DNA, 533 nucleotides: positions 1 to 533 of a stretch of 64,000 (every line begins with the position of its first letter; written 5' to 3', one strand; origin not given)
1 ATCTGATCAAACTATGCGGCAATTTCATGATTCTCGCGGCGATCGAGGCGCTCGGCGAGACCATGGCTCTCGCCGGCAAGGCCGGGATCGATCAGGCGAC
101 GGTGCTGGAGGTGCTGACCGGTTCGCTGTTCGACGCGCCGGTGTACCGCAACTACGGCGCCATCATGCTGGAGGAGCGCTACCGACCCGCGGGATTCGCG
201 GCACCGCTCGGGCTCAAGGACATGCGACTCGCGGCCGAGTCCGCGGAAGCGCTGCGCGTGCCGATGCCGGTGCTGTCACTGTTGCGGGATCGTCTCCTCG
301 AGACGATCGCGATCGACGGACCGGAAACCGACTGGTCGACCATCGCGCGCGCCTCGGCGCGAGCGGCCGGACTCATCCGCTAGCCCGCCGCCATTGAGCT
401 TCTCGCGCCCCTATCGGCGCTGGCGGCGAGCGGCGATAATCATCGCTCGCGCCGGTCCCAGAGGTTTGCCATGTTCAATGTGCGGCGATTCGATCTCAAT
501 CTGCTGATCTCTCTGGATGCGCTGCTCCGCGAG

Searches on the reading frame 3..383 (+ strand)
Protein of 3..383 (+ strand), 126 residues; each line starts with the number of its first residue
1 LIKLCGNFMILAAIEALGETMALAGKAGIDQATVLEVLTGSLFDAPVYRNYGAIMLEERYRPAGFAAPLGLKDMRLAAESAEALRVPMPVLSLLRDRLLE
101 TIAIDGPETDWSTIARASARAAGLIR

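Call 26: search_protein_families(library=pfam, proteins=[window:3-383:+], max_evalue=0.0001)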
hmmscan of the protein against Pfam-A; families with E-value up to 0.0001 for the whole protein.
window:3-383:+ (126 aa): 1 family
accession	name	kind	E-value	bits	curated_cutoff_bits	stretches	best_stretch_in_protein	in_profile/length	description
PF14833.11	NAD_binding_11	-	9.8e-19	68.2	30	1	2-116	6-120/122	NAD-binding of NADP-dependent 3-hydroxyisobutyrate dehydrogenase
